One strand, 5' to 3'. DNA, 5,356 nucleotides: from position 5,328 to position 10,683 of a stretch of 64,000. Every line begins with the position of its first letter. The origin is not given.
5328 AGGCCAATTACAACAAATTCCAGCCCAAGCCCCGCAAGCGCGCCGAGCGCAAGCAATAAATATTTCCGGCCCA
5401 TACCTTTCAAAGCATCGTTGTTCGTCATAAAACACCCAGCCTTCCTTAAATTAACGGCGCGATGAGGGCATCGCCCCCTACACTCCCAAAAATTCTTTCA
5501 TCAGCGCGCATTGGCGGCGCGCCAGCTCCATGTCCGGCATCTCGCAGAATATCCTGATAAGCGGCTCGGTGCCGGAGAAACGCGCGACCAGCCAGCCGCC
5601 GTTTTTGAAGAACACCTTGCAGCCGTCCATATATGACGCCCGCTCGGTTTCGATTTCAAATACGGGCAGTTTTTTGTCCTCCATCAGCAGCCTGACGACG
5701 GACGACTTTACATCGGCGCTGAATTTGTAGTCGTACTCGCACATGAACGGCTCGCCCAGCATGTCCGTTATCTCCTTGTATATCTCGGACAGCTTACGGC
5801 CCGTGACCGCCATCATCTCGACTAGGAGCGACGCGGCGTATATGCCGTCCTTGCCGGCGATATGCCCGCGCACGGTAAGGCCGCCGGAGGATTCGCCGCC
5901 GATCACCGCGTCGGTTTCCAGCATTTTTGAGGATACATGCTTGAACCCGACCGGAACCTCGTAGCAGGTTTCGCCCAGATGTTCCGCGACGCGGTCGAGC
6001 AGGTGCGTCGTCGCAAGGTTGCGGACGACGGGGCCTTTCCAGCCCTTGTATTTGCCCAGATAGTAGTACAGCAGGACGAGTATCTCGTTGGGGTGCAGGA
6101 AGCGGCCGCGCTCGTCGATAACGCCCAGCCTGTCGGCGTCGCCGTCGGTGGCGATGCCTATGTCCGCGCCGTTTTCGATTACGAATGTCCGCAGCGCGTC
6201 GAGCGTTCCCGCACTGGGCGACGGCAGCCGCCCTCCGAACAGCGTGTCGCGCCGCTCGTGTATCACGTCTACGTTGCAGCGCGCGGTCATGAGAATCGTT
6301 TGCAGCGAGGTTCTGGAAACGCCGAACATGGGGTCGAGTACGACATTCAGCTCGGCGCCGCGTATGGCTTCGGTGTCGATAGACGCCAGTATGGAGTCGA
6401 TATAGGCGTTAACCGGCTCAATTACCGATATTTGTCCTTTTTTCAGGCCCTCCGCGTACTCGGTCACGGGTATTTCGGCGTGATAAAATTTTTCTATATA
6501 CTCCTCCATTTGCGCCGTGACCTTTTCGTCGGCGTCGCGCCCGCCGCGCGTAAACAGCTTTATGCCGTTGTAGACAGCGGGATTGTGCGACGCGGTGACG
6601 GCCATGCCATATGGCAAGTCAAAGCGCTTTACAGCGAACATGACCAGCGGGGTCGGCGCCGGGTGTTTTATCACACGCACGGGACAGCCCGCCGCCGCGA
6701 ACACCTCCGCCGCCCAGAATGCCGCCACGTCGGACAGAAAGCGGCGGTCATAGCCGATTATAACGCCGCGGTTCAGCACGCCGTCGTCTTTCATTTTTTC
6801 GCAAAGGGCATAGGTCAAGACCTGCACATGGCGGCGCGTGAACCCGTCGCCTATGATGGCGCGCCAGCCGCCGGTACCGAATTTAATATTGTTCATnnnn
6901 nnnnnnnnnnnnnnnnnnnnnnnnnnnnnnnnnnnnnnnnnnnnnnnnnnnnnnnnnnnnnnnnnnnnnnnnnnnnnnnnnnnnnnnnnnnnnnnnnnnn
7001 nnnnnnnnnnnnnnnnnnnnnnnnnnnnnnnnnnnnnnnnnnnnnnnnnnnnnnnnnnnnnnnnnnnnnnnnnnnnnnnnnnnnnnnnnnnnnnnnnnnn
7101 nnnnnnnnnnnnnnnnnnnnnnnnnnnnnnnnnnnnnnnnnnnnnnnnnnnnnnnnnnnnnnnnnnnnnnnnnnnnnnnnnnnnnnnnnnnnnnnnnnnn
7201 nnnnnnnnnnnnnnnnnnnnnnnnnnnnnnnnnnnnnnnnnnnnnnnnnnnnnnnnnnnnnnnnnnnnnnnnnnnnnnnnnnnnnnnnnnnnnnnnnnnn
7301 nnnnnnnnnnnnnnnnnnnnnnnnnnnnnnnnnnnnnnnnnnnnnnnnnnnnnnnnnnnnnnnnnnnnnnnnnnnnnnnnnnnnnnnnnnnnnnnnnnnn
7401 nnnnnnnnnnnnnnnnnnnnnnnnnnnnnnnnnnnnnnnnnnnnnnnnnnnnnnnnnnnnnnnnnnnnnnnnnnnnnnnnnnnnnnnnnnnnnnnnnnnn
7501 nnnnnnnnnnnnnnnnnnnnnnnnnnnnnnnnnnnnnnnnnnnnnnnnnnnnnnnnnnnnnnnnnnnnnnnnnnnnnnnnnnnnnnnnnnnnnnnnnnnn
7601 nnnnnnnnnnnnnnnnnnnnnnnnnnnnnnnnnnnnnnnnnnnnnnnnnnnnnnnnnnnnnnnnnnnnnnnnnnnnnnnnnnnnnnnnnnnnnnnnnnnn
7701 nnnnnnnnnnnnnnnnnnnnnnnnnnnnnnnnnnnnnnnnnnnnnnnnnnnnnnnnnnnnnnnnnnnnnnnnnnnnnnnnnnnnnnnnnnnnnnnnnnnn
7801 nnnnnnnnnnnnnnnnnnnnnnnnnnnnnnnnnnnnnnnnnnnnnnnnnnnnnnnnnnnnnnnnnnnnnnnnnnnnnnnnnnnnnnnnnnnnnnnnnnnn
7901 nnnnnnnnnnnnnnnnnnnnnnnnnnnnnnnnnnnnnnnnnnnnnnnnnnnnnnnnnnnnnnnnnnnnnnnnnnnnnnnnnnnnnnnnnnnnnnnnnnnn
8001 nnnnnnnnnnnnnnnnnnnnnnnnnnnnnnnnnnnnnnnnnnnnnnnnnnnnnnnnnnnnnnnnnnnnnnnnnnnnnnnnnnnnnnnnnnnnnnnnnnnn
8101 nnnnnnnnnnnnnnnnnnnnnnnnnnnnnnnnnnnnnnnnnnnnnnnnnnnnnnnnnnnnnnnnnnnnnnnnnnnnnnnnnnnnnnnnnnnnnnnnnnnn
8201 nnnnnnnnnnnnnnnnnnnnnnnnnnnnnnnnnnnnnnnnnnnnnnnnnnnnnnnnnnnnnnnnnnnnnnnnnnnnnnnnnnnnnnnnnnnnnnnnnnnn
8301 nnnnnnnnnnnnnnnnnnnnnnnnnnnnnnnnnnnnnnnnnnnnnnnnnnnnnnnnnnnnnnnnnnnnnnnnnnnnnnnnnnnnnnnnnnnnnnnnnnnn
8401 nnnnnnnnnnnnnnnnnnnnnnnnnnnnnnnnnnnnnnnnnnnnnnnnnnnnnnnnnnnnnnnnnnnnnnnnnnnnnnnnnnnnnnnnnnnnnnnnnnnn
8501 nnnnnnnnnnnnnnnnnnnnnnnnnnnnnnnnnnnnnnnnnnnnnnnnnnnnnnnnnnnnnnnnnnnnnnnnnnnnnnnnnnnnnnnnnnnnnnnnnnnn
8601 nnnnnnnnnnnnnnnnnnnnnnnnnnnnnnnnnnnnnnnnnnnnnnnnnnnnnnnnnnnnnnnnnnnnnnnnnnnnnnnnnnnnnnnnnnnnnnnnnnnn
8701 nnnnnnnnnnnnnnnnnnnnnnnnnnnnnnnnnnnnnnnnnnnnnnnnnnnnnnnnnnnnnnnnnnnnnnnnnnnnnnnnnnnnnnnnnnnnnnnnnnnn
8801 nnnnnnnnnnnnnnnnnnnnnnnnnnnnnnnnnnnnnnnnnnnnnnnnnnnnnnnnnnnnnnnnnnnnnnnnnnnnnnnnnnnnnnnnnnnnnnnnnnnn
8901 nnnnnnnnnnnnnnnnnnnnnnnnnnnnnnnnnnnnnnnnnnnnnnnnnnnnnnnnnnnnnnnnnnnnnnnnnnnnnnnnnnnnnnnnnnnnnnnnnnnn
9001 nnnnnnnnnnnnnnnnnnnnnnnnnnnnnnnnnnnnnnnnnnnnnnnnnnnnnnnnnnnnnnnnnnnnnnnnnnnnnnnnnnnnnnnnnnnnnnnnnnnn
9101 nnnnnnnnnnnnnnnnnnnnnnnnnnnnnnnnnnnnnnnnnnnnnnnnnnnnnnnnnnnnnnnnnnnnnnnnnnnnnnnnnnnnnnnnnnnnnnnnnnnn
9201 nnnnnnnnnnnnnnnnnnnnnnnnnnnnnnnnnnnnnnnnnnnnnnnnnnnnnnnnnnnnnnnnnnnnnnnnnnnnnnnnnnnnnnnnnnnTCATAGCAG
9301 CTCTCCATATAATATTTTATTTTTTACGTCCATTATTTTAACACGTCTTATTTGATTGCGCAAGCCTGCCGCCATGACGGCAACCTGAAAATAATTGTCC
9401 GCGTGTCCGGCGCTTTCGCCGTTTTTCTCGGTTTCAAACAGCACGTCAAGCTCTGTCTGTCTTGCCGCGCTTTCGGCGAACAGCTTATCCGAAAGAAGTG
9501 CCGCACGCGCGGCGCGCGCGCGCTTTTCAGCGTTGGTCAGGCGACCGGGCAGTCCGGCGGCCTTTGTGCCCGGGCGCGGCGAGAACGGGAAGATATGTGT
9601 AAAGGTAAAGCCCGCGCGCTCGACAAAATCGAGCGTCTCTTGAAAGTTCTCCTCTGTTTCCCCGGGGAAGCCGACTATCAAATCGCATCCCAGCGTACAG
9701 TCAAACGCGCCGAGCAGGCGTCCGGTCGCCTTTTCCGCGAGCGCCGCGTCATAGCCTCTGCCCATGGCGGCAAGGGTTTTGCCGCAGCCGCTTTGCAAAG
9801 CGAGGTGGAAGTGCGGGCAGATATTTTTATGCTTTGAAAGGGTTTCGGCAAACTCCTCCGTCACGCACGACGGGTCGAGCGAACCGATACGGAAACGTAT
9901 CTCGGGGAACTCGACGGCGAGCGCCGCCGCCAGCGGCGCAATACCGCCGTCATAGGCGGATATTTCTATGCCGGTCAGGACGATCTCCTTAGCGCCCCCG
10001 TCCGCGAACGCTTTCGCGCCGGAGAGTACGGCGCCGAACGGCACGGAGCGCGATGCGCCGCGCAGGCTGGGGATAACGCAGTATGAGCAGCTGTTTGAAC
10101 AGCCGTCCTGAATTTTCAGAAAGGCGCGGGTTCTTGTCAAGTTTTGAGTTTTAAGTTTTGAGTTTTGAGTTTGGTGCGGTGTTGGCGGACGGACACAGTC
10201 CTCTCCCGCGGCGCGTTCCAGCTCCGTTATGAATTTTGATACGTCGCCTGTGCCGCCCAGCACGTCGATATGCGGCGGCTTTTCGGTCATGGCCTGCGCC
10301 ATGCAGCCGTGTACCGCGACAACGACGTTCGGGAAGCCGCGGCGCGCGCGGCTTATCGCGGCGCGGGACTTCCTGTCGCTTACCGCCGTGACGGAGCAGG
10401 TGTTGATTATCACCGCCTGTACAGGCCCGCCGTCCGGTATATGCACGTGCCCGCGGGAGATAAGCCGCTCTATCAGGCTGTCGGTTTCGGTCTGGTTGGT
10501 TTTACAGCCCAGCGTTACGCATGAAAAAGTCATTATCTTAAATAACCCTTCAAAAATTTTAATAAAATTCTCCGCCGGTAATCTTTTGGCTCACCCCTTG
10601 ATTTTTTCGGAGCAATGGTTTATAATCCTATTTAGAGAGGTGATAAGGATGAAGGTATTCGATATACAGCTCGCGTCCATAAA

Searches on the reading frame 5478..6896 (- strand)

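Call 21: search_protein_families(library=pfam, proteins=[window:5478-6896:-], max_evalue=0.00001)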
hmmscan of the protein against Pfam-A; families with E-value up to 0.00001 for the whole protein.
window:5478-6896:- (472 aa): 4 families
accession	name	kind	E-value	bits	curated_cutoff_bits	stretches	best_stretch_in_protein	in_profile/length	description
PF02878.22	PGM_PMM_I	-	4.3e-32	111.1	22.5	1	4-136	2-133/138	Phosphoglucomutase/phosphomannomutase, alpha/beta/alpha domain I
PF02880.22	PGM_PMM_III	-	6.6e-29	100.8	20.7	1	269-377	2-112/115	Phosphoglucomutase/phosphomannomutase, alpha/beta/alpha domain III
PF02879.22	PGM_PMM_II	-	6.7e-25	88.1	29.3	1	164-264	2-103/103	Phosphoglucomutase/phosphomannomutase, alpha/beta/alpha domain II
PF00408.26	PGM_PMM_IV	-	4.6e-07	30.2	23.1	1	402-464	3-63/68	Phosphoglucomutase/phosphomannomutase, C-terminal domain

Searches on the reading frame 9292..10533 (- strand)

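Call 21: search_protein_families(library=pfam, proteins=[window:9292-10533:-], max_evalue=0.00001)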
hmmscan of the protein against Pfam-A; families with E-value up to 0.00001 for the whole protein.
window:9292-10533:- (413 aa): 2 families
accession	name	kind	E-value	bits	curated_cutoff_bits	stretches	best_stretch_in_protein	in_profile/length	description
PF04055.27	Radical_SAM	-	1.2e-20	74.8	29.5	1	140-304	2-166/166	Radical SAM superfamily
PF00919.26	UPF0004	-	7.3e-17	61.6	27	1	4-85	3-85/98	Uncharacterized protein family UPF0004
